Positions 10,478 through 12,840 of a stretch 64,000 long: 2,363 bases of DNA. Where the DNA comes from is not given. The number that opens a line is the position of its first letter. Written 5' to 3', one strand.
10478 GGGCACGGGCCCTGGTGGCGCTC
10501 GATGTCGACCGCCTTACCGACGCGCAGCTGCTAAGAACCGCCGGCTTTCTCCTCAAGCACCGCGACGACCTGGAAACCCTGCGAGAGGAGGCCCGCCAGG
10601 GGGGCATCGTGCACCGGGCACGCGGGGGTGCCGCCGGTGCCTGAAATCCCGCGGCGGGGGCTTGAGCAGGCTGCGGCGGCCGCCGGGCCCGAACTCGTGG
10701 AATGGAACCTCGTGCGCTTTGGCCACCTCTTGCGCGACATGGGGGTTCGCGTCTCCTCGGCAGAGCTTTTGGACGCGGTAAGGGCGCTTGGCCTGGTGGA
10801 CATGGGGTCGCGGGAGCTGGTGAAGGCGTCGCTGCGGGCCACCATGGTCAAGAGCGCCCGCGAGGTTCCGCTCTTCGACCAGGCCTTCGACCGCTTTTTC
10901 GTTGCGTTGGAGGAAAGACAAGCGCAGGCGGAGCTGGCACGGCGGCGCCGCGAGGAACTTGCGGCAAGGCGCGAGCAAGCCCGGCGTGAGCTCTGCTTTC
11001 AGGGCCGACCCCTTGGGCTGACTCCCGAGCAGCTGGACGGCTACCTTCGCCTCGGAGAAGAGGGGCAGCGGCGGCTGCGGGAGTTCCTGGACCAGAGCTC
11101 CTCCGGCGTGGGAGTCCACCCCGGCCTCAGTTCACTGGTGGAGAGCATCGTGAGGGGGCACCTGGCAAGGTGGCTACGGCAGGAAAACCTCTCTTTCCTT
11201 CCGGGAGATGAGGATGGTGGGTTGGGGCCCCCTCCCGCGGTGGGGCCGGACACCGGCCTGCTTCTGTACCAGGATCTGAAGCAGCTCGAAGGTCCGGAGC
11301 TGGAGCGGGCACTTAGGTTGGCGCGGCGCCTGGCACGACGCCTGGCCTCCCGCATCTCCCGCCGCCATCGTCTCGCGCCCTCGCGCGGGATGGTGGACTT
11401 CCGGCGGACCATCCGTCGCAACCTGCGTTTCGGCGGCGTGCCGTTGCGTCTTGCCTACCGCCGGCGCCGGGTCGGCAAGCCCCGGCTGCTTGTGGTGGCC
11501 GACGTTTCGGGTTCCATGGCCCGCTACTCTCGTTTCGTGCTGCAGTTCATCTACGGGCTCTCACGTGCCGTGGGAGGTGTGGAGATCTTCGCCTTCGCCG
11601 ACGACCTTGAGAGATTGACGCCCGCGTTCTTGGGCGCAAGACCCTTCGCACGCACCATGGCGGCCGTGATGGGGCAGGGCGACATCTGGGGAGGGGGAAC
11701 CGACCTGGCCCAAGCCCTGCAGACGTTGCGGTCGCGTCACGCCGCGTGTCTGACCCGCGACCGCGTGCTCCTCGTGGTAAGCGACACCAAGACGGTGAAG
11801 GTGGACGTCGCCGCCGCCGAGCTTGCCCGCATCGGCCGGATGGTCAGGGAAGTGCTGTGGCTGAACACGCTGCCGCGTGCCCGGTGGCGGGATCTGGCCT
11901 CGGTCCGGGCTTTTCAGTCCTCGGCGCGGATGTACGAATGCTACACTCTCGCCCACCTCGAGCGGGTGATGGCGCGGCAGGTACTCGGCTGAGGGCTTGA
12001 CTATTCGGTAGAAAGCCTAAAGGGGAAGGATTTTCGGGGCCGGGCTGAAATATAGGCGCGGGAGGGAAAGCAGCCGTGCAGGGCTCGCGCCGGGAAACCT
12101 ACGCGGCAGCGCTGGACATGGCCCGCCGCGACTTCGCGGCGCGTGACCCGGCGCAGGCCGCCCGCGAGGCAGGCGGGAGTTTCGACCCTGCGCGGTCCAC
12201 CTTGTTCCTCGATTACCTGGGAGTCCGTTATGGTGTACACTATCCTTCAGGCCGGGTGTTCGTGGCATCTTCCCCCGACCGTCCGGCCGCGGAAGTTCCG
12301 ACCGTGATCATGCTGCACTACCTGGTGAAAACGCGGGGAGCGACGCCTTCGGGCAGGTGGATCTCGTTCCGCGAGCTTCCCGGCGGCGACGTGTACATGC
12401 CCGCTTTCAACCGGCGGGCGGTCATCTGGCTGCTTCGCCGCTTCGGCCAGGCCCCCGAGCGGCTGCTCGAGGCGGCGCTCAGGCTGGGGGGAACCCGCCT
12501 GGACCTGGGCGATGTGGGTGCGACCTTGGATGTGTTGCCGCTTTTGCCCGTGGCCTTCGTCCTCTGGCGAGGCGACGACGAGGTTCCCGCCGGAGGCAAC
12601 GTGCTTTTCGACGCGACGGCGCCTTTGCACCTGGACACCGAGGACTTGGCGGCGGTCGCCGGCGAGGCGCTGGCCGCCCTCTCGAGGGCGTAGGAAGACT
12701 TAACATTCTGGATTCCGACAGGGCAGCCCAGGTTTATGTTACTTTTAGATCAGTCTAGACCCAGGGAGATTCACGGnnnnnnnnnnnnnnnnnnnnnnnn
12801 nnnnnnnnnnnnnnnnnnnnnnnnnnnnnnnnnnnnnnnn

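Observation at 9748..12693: MoxR AAA+ / VWA (CoxD/CoxE-like) pair and DUF3786 immediately upstream of the anaerobic Ni-CODH/ACS operon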

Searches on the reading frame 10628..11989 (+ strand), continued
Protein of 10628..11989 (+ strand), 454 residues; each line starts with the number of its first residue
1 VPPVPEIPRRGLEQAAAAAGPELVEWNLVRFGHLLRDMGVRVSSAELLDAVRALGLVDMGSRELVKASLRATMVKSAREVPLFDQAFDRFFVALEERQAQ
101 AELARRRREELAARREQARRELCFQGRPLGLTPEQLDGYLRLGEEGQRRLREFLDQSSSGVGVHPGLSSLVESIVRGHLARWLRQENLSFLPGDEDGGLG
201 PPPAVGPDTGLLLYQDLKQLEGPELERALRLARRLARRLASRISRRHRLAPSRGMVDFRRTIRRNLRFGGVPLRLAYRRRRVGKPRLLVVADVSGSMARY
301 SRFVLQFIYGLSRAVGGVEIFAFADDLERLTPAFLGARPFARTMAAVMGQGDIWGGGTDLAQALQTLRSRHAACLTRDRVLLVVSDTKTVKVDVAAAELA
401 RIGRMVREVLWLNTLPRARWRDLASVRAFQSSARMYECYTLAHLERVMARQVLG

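Call 74: find_encoding_contigs(protein=P0052, flank=10000, max_places=3)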
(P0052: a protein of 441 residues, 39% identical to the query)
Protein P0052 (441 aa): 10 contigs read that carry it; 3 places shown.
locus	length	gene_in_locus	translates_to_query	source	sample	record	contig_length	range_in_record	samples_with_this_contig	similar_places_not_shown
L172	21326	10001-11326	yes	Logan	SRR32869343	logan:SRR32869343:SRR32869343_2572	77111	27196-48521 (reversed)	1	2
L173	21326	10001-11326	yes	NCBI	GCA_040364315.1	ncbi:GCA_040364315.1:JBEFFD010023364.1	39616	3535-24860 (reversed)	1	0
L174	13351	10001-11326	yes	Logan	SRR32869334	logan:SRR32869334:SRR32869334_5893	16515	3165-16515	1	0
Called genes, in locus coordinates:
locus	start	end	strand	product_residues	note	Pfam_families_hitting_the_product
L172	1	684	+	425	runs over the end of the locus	PF00994:MoCF_biosynth, PF18146:CinA_KH (weak), PF02464:CinA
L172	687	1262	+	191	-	PF02834:LigT_PEase, PF10469:AKAP7_NLS (weak), PF13563:2_5_RNA_ligase2, PF02834:LigT_PEase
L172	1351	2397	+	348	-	PF00154:RecA_N, PF08423:Rad51 (weak), PF06745:ATPase (weak), PF27531:MT3502_N (weak), PF21096:RecA_C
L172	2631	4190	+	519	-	PF12072:RNase_Y_N, PF00013:KH_1 (weak), PF01966:HD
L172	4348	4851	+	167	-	-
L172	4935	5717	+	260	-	PF00149:Metallophos, PF13277:YmdB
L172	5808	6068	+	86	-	PF04232:SpoVS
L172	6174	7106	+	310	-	PF01244:Peptidase_M19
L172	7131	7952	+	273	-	PF02811:PHP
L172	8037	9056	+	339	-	PF01476:LysM, PF23446:LysM1_NFP_LYK (faint), PF23462:LysM3_NFP (faint), PF23473:LysM3_LYK4_5 (weak), PF01476:LysM, PF00877:NLPC_P60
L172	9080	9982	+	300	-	PF05496:RuvB_N (faint), PF07724:AAA_2 (weak), PF13401:AAA_22 (faint), PF00004:AAA, PF07726:AAA_3 (faint), PF07728:AAA_5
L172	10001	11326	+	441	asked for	PF05762:VWA_CoxE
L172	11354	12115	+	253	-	PF01209:Ubie_methyltran (weak), PF13847:Methyltransf_31, PF08241:Methyltransf_11, PF08242:Methyltransf_12, PF13649:Methyltransf_25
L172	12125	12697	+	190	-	PF02283:CobU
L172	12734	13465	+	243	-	PF02654:CobS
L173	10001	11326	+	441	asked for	PF05762:VWA_CoxE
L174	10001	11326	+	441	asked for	PF05762:VWA_CoxE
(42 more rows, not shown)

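Call 76: search_protein_families(library=pfam, proteins=[L069:4337-5827:+, L069:5843-6964:-, L069:7210-7857:+, L069:11494-13020:-, L069:14690-16027:-, L069:16210-17322:-, L069:17341-17901:-, L069:18241-18894:+, L046:925-2241:+, L046:2420-3217:+], max_evalue=0.00001)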
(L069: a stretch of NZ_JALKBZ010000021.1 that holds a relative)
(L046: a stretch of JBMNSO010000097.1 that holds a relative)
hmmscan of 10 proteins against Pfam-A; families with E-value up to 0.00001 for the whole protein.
L069:4337-5827:+ (497 aa): 3 families
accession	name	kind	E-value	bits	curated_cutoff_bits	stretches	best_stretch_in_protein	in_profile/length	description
PF00155.27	Aminotran_1_2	-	1.5e-37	130.1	19.7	1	141-479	18-361/361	Aminotransferase class I and II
PF00392.27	GntR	-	2.3e-13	50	27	1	33-95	2-64/64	Bacterial regulatory proteins, gntR family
PF12897.13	Asp_aminotransf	-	1.9e-08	34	27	1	213-484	127-410/421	Aspartate amino-transferase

L069:5843-6964:- (373 aa): 5 families
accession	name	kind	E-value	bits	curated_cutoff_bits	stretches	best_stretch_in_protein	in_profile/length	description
PF01262.27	AlaDh_PNT_C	-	4.2e-90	301.3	23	1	141-352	1-213/214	Alanine dehydrogenase/PNT, C-terminal domain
PF05222.21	AlaDh_PNT_N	-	6.7e-49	166.1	30.4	1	4-137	1-136/136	Alanine dehydrogenase/PNT, N-terminal domain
PF07992.20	Pyr_redox_2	-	1.6e-09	38.1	26.1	1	63-225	57-198/291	Pyridine nucleotide-disulphide oxidoreductase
PF00070.33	Pyr_redox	-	3.3e-08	34.4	22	1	170-225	1-55/82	Pyridine nucleotide-disulphide oxidoreductase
PF02826.25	2-Hacid_dh_C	-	9.1e-07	28.9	25.1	1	169-268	37-127/178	D-isomer specific 2-hydroxyacid dehydrogenase, NAD binding domain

L069:7210-7857:+ (216 aa): 1 family
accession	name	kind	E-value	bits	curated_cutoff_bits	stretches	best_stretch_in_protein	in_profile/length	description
PF12654.12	DUF3786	-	7.4e-53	179.1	27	1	34-207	2-174/176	Domain of unknown function (DUF3786)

L069:11494-13020:- (508 aa): 3 families
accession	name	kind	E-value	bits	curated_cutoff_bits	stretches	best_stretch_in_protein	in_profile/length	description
PF00004.35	AAA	-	4e-39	134.5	21.2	1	114-252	1-130/131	ATPase family associated with various cellular activities (AAA)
PF01434.24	Peptidase_M41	-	1.9e-31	109.8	29.9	1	335-497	4-189/191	Peptidase family M41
PF17862.7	AAA_lid_3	-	8.9e-11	41.6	27.2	1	276-319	2-45/45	AAA+ lid domain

L069:14690-16027:- (445 aa): 4 families
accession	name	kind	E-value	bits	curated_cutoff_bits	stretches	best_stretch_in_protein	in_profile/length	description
PF00919.26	UPF0004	-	7e-28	97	27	1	3-101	1-98/98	Uncharacterized protein family UPF0004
PF04055.27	Radical_SAM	-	8.9e-27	94.7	29.5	1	149-320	2-166/166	Radical SAM superfamily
PF18693.7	TRAM_2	-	1.1e-19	70.8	27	1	376-440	1-62/63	TRAM domain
PF01938.26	TRAM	-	1.2e-06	28.7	21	1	376-440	4-60/61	TRAM domain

L069:16210-17322:- (370 aa): 9 families
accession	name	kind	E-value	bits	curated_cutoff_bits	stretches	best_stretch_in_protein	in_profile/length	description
PF04015.17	DUF362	-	8.9e-54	183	24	1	43-314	1-200/200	Domain of unknown function (DUF362)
PF00037.32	Fer4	-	1.7e-09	37.6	21.1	1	220-241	3-24/24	4Fe-4S binding domain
PF12838.12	Fer4_7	-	5e-09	36.9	27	1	197-239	2-52/52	4Fe-4S dicluster domain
PF13237.11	Fer4_10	-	2.1e-08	34.4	25.5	1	219-251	3-37/53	4Fe-4S dicluster domain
PF12837.12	Fer4_6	-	2.4e-08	34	25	1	218-240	2-24/24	4Fe-4S binding domain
PF12797.12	Fer4_2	-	1.1e-07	31.7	24.5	0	219-237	4-22/22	4Fe-4S binding domain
PF14697.11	Fer4_21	-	9.4e-07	29.3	35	1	193-241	4-58/59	4Fe-4S dicluster domain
PF25160.1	LdpA_Fe-S-bd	-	3.9e-06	27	27.6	0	203-242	9-45/49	LdpA Fe-S cluster-binding domain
PF13187.11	Fer4_9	-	8.6e-06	26.1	27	0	196-240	1-52/52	4Fe-4S dicluster domain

L069:17341-17901:- (186 aa): 1 family
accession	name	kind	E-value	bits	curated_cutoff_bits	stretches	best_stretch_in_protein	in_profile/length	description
PF01227.27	GTP_cyclohydroI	-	3e-77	258.5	27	1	7-184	1-178/179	GTP cyclohydrolase I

L069:18241-18894:+ (218 aa): 1 family
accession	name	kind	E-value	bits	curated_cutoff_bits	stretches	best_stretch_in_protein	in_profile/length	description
PF12654.12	DUF3786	-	2.6e-55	187.1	27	1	34-206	2-172/176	Domain of unknown function (DUF3786)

L046:925-2241:+ (439 aa): 3 families
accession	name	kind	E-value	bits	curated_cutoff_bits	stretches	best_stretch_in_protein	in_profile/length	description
PF10114.15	PocR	-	3.1e-44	151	23.9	1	16-182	1-161/162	Sensory domain found in PocR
PF12833.13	HTH_18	-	8.9e-27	93.6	33.6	1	361-437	3-79/80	Helix-turn-helix domain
PF00165.29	HTH_AraC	-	3.5e-25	88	26.6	2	398-437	1-42/42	Bacterial regulatory helix-turn-helix proteins, AraC family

L046:2420-3217:+ (266 aa): 2 families
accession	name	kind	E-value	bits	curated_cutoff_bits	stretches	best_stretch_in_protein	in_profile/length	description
PF00809.28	Pterin_bind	-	2e-22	80.5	25.5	1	27-228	23-243/244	Pterin binding enzyme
PF03599.22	CdhD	-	8.6e-12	44.9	24.8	1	30-183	59-197/387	CO dehydrogenase/acetyl-CoA synthase delta subunit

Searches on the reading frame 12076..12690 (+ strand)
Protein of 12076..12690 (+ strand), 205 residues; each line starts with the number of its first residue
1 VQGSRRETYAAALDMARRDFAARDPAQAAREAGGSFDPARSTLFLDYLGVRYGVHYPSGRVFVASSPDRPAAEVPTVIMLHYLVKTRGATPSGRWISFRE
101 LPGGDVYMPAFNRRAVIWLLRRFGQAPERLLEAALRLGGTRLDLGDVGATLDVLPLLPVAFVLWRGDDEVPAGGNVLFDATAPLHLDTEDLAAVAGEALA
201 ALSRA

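Call 4: search_protein_families(library=pfam, proteins=[window:12076-12690:+])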
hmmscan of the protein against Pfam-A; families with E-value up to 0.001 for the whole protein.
window:12076-12690:+ (205 aa): 1 family
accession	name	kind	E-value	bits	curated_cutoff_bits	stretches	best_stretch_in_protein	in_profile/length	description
PF12654.12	DUF3786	-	1.7e-48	164.9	27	1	24-197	1-172/176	Domain of unknown function (DUF3786)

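Call 5: search_protein_families(library=ncbifam, proteins=[window:12076-12690:+])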
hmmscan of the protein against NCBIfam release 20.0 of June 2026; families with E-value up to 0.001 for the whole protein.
window:12076-12690:+ (205 aa): 0 families

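Call 23: find_homologous_proteins(query=window:12076-12690:+, max_evalue=0.00001)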
Query window:12076-12690:+ (205 aa): 24 proteins with E <= 0.00001 among 5156 candidates.
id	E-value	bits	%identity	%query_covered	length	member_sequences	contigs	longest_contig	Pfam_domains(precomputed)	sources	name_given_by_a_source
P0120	1.4e-128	445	100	100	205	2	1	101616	PF12654.13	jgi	-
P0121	1.5e-74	268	62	100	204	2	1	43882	PF12654.13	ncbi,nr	ncbi:MAG: DUF3786 domain-containing protein [bacterium]|nr:DUF3786 domain-containing protein [bacter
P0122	9.5e-74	266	62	99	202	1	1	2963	PF12654.13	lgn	-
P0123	4.7e-73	263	61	100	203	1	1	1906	PF12654.13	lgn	-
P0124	4.9e-45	172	46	90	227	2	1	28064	PF12654.13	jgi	-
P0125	1.4e-41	160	44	94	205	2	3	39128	PF12654.13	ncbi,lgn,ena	-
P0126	2.0e-37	147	41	96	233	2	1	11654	PF12654.13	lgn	-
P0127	2.1e-30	124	46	72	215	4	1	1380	PF12654.13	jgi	jgi:hypothetical protein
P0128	1.3e-28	118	40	94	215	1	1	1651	PF12654.13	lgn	-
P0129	3.1e-27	114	49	55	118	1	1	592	PF12654.13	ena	-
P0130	8.7e-24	102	32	90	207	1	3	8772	PF12654.13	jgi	-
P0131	1.1e-23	102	44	62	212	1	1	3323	PF12654.13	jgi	jgi:hypothetical protein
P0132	1.5e-23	102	40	71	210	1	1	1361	PF12654.13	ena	-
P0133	5.6e-23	100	44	61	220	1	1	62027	PF12654.13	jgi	jgi:hypothetical protein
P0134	1.7e-22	98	34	90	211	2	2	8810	PF12654.13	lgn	-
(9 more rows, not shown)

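Call 25: find_related_loci(query=A2, collection=metagenome_contigs, flank=10000)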
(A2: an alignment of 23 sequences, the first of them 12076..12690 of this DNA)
Query A2 (205 aa) in metagenome_contigs; peptide patterns used: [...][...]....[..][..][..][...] (x = any residue, [..] = any of these).
600 stretches matched a pattern (row limit reached: there are more); 539 encode a relative of the query (tblastn E <= 1e-3); the best 80 are kept; 80 distinct loci.
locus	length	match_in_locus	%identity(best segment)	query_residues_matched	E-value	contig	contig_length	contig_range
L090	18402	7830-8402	46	12-204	2e-46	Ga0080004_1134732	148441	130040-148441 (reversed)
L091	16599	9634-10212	40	10-204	8e-45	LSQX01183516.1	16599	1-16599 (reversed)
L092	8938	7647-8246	37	5-204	2e-44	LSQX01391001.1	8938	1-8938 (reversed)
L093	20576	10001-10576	37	13-205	7e-42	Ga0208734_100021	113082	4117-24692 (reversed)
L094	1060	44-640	39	5-202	2e-43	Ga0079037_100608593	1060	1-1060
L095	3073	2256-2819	36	4-190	1e-40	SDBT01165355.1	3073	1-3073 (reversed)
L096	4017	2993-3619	40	12-199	2e-40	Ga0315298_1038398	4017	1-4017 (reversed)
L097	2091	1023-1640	35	2-204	8e-40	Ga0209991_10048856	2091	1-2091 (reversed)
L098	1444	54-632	41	11-204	1e-39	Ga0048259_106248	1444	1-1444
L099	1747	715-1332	35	2-205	4e-39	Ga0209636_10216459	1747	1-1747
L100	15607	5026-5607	37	4-196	1e-38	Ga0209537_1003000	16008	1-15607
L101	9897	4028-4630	36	4-202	2e-38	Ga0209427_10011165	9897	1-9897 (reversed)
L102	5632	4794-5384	34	6-204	3e-38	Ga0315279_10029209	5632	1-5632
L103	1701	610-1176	35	9-195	2e-38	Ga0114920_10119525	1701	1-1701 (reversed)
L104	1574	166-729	37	9-196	2e-38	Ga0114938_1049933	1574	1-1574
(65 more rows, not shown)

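Call 36: search_solved_structures(query=A2, max_evalue=1)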
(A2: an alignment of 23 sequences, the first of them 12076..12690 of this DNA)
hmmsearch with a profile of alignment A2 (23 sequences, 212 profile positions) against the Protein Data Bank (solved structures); distinct sequences matched with E-value up to 1: 0.

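Call 52: predict_structure(alignment_id=A2)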
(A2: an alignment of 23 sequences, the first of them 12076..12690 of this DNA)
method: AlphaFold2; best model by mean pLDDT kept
length: 205 residues; sequences in the alignment: 23
mean_pLDDT: 95.2   pTM: 0.89
mean pLDDT of the five models: 95.2, 95.0, 95.0, 94.7, 94.6
residues with pLDDT >= 90: 191; 70-90: 8; 50-70: 6; < 50: 0
segments of 3 or more residues with pLDDT < 50: none
pLDDT, mean of each block of 10 residues (from residue 1): 67 95 98 98 97 98 97 96 98 97 92 95 96 98 98 98 95 97 96 96 96
secondary structure, 60 per line:
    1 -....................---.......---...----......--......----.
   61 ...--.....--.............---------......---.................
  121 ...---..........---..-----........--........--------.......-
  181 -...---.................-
elements in order: H2-21 H25-31 E35-37 E42-47 E50-55 E60-63 E66-70 H73-85 E95-97 H104-123 H127-136 E147-154 E157-164 E173-179 H188-204

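Call 60: find_homologous_proteins(query=A2, max_evalue=0.001)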
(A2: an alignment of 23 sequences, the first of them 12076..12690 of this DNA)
Query A2 (23 sequences) (205 aa, profile of the alignment): 238 proteins with E <= 0.001 among 8000 candidates; the best 120 are listed.
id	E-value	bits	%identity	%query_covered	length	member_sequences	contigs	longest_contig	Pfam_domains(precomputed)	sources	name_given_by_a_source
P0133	1.8e-84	300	44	61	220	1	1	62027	PF12654.13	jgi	jgi:hypothetical protein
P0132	1.4e-82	294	40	71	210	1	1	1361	PF12654.13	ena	-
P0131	2.5e-82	293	44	62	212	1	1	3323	PF12654.13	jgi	jgi:hypothetical protein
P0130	1.3e-81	291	32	90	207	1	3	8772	PF12654.13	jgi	-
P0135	2.3e-79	284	41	62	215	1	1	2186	PF12654.13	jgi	jgi:hypothetical protein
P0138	2.5e-79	284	36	87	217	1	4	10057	PF12654.13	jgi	jgi:hypothetical protein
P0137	3.0e-79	283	31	95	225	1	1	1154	PF12654.13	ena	-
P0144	2.1e-78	281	42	62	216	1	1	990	PF12654.13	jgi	jgi:hypothetical protein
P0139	2.4e-78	280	37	78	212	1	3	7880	PF12654.13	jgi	jgi:hypothetical protein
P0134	2.1e-77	277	34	90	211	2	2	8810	PF12654.13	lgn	-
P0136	3.0e-77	277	41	68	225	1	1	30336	PF12654.13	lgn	-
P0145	4.2e-77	276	33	94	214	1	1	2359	PF12654.13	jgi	jgi:hypothetical protein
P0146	1.5e-76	274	32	99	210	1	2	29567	PF12654.13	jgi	jgi:hypothetical protein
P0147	1.6e-76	274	34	81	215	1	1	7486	PF12654.13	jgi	jgi:hypothetical protein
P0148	1.7e-76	274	42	62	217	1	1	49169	PF12654.13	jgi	jgi:hypothetical protein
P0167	9.9e-62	226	36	99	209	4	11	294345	PF12654.13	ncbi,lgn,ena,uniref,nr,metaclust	ncbi:DUF3786 domain-containing protein [Methanomassiliicoccus luminyensis]|uniref:DUF3786 domain-con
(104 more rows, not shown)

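Call 61: find_encoding_contigs(protein=P0167, flank=7000, max_places=2)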
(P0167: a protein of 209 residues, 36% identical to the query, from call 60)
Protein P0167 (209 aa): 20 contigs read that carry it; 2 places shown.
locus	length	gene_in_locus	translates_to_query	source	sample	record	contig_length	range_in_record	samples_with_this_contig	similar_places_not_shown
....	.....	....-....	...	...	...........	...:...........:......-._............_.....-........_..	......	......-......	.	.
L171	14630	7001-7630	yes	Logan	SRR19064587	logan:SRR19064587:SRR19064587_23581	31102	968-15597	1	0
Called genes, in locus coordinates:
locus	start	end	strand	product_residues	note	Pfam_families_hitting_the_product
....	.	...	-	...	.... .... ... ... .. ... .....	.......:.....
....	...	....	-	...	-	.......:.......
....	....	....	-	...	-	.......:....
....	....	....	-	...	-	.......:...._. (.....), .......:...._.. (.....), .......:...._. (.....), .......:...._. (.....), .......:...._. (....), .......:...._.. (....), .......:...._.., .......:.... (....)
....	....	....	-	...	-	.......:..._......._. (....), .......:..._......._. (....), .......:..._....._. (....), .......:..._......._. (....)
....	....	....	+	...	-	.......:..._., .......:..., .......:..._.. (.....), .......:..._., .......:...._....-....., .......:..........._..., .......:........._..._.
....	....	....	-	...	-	-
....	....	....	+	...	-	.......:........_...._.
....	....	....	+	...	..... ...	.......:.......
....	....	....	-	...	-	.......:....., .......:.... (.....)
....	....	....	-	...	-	-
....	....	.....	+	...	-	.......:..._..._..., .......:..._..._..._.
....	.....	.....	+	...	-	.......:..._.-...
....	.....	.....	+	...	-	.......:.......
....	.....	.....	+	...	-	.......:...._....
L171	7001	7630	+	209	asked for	PF12654:DUF3786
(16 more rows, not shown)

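Call 66: search_protein_families(library=padloc, proteins=[window:12076-12690:+], max_evalue=0.001)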
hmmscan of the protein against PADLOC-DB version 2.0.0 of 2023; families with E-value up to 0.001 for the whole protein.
window:12076-12690:+ (205 aa): 0 families
